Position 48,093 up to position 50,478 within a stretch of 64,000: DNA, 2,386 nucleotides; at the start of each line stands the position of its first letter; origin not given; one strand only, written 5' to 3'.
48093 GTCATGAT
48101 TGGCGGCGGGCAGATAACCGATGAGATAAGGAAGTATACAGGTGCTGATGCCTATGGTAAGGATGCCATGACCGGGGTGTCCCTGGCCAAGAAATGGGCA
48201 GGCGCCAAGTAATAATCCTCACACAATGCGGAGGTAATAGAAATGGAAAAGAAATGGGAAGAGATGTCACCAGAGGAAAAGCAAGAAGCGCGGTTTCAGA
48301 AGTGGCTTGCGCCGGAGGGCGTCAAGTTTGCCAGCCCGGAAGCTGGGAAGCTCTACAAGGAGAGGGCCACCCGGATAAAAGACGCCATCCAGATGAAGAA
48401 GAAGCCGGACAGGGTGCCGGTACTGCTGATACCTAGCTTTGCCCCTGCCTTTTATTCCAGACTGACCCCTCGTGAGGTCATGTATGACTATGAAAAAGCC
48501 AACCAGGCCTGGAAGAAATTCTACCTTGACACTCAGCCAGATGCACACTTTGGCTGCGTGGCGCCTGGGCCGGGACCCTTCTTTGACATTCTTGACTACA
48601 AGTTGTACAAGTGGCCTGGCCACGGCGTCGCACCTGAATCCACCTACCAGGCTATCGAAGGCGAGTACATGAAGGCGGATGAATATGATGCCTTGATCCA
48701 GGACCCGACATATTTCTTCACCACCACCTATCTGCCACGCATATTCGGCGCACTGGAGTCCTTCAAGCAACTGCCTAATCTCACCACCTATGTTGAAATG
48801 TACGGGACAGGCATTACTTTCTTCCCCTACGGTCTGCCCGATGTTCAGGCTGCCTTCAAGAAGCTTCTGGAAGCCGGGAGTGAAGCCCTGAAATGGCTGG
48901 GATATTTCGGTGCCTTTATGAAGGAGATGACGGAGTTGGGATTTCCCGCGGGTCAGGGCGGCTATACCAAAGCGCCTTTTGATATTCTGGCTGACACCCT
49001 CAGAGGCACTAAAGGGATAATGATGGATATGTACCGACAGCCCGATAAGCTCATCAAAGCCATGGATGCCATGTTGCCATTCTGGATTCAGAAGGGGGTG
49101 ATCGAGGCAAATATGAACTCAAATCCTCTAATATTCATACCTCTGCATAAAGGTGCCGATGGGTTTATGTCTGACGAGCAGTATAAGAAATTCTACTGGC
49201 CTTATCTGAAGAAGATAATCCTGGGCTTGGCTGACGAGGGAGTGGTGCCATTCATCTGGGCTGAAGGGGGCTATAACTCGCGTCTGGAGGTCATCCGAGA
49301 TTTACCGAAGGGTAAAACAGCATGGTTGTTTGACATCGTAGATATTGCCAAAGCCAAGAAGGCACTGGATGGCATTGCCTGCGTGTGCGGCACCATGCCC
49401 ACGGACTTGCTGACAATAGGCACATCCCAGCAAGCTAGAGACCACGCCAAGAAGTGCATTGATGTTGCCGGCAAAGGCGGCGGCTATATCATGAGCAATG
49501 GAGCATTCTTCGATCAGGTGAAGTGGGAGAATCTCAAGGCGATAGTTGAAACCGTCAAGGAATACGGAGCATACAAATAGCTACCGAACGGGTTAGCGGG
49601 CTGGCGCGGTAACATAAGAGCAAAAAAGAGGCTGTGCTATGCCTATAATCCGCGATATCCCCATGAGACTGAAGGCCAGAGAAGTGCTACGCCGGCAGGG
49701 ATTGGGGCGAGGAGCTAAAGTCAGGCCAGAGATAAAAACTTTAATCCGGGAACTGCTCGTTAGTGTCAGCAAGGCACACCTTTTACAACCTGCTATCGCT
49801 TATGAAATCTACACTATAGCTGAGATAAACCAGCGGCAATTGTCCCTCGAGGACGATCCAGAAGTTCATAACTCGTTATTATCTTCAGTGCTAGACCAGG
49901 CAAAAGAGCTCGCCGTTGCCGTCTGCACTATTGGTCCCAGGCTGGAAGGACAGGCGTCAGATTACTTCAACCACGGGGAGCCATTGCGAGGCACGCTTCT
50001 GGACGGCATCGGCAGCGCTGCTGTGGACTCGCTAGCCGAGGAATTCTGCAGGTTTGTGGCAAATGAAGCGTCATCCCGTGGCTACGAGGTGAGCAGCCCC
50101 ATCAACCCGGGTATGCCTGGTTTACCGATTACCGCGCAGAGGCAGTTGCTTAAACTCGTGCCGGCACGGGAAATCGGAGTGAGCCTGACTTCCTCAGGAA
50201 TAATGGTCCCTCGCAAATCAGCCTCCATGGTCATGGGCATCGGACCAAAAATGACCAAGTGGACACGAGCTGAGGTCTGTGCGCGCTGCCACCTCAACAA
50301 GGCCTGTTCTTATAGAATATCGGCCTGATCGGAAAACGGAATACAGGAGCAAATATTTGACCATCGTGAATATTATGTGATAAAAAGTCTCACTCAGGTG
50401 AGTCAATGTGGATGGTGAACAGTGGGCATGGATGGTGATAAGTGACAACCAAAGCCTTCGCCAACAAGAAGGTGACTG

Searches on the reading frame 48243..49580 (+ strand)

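Call 35: search_protein_families(library=pfam, proteins=[window:48243-49580:+], max_evalue=0.00001)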
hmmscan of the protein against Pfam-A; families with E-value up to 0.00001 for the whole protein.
window:48243-49580:+ (445 aa): 1 family
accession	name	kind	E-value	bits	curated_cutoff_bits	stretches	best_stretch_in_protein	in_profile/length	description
PF01208.23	URO-D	-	3.1e-19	69.6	23.9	1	151-441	45-346/346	Uroporphyrinogen decarboxylase (URO-D)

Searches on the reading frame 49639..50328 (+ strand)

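Call 35: search_protein_families(library=pfam, proteins=[window:49639-50328:+], max_evalue=0.00001)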
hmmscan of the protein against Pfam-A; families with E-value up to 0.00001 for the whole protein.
window:49639-50328:+ (229 aa): 0 families

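Call 82: search_protein_families(library=pfam, proteins=[window:49639-50328:+], max_evalue=0.001)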
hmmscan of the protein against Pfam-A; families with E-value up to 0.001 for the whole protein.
window:49639-50328:+ (229 aa): 1 family
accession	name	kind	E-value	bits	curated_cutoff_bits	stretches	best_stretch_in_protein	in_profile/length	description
PF02965.22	Met_synt_B12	-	0.00045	20.2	25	1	157-206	202-253/273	Vitamin B12 dependent methionine synthase, activation domain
